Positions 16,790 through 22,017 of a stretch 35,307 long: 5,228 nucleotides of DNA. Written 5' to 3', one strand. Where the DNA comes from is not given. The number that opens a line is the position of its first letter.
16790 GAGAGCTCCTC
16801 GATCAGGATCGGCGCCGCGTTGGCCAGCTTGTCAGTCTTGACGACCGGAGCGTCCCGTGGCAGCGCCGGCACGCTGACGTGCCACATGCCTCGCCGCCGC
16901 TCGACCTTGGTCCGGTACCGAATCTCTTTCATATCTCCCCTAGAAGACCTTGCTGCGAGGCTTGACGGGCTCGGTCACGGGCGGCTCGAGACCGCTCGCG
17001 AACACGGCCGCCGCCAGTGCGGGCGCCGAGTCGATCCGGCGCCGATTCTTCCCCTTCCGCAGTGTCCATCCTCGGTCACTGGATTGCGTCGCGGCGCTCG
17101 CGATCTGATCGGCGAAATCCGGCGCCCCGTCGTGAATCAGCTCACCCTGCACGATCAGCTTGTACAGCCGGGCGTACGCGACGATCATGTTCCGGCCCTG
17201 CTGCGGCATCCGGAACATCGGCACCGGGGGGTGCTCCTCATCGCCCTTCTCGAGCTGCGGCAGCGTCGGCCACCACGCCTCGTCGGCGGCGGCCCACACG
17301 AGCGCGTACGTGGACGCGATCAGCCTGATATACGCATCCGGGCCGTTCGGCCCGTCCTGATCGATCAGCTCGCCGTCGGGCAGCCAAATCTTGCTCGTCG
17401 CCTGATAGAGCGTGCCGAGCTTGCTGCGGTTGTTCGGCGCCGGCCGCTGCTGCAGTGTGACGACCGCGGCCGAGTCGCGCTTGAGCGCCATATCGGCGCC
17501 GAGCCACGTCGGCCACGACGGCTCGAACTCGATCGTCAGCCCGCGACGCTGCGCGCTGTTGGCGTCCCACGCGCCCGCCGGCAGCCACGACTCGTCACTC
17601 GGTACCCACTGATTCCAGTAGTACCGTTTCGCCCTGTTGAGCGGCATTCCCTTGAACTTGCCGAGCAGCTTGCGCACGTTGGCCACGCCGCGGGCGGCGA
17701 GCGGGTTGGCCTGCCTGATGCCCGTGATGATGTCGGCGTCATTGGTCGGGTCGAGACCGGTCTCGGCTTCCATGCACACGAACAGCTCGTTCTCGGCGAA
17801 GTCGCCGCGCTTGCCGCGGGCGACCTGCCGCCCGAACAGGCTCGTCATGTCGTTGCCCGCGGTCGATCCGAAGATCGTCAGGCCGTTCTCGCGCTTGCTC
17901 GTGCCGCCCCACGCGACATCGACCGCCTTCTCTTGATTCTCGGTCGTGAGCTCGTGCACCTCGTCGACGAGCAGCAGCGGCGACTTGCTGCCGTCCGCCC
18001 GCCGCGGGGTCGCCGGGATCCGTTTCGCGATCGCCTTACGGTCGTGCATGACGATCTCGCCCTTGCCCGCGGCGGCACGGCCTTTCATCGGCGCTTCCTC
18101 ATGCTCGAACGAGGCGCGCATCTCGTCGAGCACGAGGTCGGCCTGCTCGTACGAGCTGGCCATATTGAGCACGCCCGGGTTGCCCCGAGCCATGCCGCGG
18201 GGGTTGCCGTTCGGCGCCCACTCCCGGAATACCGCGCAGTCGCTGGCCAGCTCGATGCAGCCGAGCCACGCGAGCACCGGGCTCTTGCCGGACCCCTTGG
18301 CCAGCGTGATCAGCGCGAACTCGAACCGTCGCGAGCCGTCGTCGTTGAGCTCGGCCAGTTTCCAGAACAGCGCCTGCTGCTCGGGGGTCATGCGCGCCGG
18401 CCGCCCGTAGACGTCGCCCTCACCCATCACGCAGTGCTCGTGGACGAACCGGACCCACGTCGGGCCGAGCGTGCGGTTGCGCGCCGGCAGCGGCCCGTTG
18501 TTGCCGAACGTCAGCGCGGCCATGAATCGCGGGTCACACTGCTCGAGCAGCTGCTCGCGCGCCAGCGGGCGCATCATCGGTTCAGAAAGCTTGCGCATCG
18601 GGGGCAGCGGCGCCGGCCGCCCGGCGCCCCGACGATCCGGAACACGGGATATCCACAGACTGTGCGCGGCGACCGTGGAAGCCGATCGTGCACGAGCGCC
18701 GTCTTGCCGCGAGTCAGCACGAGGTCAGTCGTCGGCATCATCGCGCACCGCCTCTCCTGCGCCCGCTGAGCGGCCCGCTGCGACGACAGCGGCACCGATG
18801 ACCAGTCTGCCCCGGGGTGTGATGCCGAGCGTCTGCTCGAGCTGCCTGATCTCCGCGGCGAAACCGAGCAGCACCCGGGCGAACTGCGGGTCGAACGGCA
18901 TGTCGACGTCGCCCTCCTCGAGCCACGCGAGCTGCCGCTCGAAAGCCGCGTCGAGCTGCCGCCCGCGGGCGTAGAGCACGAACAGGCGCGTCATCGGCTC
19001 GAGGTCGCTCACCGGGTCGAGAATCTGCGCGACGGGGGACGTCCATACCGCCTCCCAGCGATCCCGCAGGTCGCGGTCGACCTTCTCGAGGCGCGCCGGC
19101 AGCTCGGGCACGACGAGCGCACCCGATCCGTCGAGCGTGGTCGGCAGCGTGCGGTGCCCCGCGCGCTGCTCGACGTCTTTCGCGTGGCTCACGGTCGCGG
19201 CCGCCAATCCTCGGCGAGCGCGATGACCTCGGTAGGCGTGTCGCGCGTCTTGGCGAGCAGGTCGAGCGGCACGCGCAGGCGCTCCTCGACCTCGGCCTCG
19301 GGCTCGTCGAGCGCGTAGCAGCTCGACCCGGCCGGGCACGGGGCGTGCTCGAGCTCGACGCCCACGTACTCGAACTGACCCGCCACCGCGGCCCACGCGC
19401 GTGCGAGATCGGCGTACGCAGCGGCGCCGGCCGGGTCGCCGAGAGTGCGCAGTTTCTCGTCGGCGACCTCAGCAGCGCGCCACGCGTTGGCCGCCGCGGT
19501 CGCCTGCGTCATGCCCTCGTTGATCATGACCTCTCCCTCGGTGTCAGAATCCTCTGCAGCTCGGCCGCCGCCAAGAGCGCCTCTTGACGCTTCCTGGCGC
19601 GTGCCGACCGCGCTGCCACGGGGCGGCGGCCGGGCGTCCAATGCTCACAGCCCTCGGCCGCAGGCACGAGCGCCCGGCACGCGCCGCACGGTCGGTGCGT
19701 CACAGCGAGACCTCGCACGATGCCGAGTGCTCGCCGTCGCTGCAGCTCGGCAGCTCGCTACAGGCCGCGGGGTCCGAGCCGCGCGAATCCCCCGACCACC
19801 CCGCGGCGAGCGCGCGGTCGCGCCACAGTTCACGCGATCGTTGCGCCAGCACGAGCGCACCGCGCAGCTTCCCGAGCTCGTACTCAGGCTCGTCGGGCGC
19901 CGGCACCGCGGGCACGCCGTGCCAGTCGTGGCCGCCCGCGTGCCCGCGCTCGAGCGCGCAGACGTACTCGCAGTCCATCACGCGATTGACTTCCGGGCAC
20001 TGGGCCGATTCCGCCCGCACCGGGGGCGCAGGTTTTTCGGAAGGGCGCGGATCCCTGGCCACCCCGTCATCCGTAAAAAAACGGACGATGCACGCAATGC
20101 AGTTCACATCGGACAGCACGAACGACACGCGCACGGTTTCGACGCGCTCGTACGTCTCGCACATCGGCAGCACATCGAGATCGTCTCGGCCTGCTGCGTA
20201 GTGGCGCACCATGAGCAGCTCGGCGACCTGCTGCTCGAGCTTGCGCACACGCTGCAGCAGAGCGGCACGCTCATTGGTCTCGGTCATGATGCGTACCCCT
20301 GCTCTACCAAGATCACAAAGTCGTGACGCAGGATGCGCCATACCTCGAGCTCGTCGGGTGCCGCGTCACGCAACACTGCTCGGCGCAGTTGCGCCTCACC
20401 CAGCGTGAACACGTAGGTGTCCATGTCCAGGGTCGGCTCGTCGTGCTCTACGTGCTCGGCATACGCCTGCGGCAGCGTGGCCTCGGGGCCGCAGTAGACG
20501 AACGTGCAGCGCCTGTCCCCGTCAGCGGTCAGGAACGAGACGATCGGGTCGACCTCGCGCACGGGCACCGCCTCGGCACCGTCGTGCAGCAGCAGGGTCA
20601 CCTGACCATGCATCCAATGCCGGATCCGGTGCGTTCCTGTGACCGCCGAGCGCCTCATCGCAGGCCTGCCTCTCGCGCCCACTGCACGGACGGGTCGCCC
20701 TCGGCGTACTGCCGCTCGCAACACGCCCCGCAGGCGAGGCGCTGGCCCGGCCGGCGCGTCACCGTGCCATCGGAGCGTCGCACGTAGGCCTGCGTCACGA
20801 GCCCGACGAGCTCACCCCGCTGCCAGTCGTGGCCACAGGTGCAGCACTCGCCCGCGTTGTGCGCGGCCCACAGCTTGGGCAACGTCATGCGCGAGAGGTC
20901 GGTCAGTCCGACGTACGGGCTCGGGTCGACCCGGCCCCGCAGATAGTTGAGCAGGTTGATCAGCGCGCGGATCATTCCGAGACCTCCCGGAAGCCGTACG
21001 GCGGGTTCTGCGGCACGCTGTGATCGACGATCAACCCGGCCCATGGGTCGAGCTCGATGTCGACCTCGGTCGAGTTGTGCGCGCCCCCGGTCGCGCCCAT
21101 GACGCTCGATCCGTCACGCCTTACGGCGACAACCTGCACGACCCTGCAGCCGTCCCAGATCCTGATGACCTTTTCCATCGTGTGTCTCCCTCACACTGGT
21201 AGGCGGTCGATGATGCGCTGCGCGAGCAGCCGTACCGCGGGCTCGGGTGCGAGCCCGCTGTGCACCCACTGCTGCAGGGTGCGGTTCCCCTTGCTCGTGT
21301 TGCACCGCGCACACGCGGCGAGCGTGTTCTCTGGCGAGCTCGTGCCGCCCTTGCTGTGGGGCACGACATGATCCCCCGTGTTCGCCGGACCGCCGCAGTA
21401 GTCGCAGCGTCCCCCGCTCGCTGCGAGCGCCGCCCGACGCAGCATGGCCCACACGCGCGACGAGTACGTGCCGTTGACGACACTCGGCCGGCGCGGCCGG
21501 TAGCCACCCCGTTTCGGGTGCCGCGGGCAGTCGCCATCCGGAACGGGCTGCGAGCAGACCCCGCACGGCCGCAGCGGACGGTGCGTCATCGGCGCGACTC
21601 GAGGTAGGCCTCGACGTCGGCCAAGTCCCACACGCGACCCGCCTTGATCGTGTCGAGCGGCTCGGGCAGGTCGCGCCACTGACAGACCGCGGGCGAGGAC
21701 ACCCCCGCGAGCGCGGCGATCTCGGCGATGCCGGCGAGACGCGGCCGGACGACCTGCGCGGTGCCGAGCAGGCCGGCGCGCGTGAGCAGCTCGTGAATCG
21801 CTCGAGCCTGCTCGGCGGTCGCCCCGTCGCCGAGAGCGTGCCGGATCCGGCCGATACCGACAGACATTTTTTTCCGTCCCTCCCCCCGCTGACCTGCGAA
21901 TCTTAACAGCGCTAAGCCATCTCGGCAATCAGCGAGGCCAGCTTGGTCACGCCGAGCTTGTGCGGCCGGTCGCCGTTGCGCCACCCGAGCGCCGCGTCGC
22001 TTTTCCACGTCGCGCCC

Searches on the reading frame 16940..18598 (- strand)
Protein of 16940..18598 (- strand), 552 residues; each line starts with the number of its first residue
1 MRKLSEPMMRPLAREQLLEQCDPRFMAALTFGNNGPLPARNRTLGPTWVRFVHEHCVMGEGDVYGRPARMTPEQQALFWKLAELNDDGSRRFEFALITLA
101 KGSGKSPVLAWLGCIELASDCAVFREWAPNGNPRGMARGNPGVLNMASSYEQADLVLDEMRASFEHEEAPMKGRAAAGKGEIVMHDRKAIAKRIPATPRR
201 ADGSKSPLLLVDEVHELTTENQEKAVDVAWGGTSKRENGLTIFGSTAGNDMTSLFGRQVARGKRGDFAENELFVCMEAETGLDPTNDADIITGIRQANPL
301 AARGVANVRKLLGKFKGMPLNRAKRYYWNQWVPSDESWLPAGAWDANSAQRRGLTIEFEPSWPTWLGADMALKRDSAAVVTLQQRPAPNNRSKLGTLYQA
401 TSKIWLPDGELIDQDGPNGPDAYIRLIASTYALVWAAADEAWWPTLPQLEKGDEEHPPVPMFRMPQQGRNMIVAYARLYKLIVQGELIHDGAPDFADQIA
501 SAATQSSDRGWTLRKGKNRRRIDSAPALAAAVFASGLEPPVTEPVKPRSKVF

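Call 17: search_protein_families(library=phrogs, proteins=[window:16940-18598:-], max_evalue=0.001)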
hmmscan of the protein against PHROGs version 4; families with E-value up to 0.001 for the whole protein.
window:16940-18598:- (552 aa): 3 families
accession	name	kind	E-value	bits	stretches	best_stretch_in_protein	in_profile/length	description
phrog_9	-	head and packaging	2.2e-59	203.1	1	17-534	59-662/812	terminase large subunit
phrog_2699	-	head and packaging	2.2e-08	34.4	0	459-535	216-293/315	terminase large subunit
phrog_7331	-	head and packaging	2.9e-06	27.9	1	456-532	12-89/113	terminase large subunit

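Call 29: find_related_loci(query=window:16940-18598:-, collection=viral_contigs, flank=10000)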
Query window:16940-18598:- (552 aa) in viral_contigs; peptide patterns used: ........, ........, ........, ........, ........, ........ (x = any residue, [..] = any of these).
6 stretches matched a pattern; 3 encode a relative of the query (tblastn E <= 1e-3); 3 distinct loci.
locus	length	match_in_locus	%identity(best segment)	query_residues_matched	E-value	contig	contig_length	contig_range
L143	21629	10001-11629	85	10-552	0e+0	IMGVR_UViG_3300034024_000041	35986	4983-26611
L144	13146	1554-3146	74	11-552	0e+0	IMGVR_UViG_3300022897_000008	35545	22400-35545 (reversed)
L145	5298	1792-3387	71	8-552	0e+0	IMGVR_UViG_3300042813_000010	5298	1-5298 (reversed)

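Call 41: search_dna_similar(query=window:16940-18598:-, collection=phages, mode=protein, max_rows=15)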
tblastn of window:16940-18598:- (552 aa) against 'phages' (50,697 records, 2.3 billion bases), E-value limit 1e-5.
Records with a match: 558; places in all: 559; records where one place covers at least 80% of the query: 16.
Best place of each record, by identity: <60% 558.
By first word of the organism name: Mycobacterium 302; Gordonia 84; Arthrobacter 67; Microbacterium 29; Klebsiella 12; Curtobacterium 11; Streptomyces 9; Rhodococcus 9; Bacillus 6; Corynebacterium 4; and 16 more.
By host as written in the record: Mycobacterium smegmatis mc2 155 197; Gordonia terrae 3612 49; Arthrobacter globiformis B-2979 45; Mycobacterium smegmatis mc#155 39; Microbacterium foliorum NRRL B-24224 14; Gordonia rubripertincta NRRL B-16540 14; Klebsiella pneumoniae 10; Mycobacterium smegmatis mc2155 10; and 82 more.
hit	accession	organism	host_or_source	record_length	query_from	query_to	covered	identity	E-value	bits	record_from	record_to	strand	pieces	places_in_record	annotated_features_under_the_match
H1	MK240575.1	Thermobifida phage P318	Thermobifida fusca NTU22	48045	37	524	88%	24.6%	5e-15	106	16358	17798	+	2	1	terminase large subunit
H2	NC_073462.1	Streptomyces phage Ibantik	Streptomyces lividans JI 1326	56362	34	523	89%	23.6%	2e-11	73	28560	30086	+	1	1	67: terminase large subunit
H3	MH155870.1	Streptomyces phage Ibantik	Streptomyces lividans JI 1326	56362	34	523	89%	23.6%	2e-11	73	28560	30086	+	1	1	67: terminase large subunit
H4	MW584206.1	Mycobacterium phage prophi91-4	Mycobacterium abscessus GD91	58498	43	523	87%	22.7%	2e-6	57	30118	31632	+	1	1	52: terminase large subunit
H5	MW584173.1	Mycobacterium phage prophi102-2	Mycobacterium abscessus GD102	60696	43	523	87%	22.7%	2e-6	57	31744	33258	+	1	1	50: terminase large subunit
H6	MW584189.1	Mycobacterium phage prophiGD54-1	Mycobacterium abscessus GD54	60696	43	523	87%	22.7%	2e-6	57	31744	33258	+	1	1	50: terminse large subunit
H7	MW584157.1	Mycobacterium phage prophi68-1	Mycobacterium abscessus GD68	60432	43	523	87%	22.7%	4e-6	56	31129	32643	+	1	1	50: terminase large subunit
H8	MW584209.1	Mycobacterium phage prophiGD04-1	Mycobacterium abscessus GD04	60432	43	523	87%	22.7%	4e-6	56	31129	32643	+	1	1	50: terminase large subunit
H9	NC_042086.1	Corynebacterium phage Darwin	Corynebacterium vitaeruminis NCIB 9291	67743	7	502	90%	22.0%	7e-8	62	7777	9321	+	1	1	terminase large subunit | HNH endonuclease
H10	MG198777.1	Corynebacterium phage Darwin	Corynebacterium vitaeruminis NCIB 9291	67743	7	502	90%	22.0%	7e-8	62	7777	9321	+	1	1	terminase large subunit | HNH endonuclease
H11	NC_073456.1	Rhodococcus phage ChewyVIII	Rhodococcus erythropolis RIA 643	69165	43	524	87%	22.5%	8e-8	61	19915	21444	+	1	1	38: terminase large subunit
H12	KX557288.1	Rhodococcus phage ChewyVIII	Rhodococcus erythropolis RIA 643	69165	43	524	87%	22.5%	8e-8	61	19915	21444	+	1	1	38: terminase large subunit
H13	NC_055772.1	Corynebacterium phage Kimchi1738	Corynebacterium vitaeruminis NCIB 9291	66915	31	503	86%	22.6%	2e-7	60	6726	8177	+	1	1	12: terminase large subunit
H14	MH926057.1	Corynebacterium phage Kimchi1738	Corynebacterium vitaeruminis NCIB 9291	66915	31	503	86%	22.6%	2e-7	60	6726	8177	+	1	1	12: terminase large subunit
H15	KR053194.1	Gordonia phage GAL1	Gordonia alkanivorans strain CON72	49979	43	524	87%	22.0%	4e-8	62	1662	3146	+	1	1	putative large terminase subunit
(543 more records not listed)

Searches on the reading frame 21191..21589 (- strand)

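Call 53: search_protein_families(library=pfam, proteins=[window:21191-21589:-], max_evalue=0.05)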
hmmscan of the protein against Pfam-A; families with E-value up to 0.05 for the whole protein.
window:21191-21589:- (132 aa): 4 families
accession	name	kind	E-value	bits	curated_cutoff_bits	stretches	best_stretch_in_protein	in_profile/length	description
PF01844.29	HNH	-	1.4e-11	44.8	21.4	1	62-103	1-47/47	HNH endonuclease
PF14279.12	HNH_5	-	1.1e-09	38.5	27.5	1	62-107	1-50/56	HNH endonuclease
PF13395.12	HNH_4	-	0.0014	19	22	1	73-104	21-52/54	HNH endonuclease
PF24042.1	DUF7351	-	0.028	14.6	31.2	1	44-99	51-103/177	Domain of unknown function (DUF7351)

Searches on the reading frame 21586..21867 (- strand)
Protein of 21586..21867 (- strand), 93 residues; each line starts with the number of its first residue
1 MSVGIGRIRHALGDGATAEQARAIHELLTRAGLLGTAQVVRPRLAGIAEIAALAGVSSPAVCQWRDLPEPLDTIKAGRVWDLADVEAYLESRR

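Call 53: search_protein_families(library=pfam, proteins=[window:21586-21867:-], max_evalue=0.05)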
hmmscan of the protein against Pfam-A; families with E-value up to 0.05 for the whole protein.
window:21586-21867:- (93 aa): 1 family
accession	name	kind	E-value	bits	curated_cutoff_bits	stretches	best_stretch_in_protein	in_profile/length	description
PF14549.12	P22_Cro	-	0.017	15.3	30.2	1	46-70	11-36/60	DNA-binding transcriptional regulator Cro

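Call 104: search_protein_families(library=pfam, proteins=[window:21586-21867:-], max_evalue=1)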
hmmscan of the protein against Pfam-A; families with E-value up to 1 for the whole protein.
window:21586-21867:- (93 aa): 2 families
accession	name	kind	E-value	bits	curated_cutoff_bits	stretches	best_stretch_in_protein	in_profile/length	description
PF14549.12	P22_Cro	-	0.017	15.3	30.2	1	46-70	11-36/60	DNA-binding transcriptional regulator Cro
PF13384.12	HTH_23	-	0.08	13.2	24.6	1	46-66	19-39/50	Homeodomain-like domain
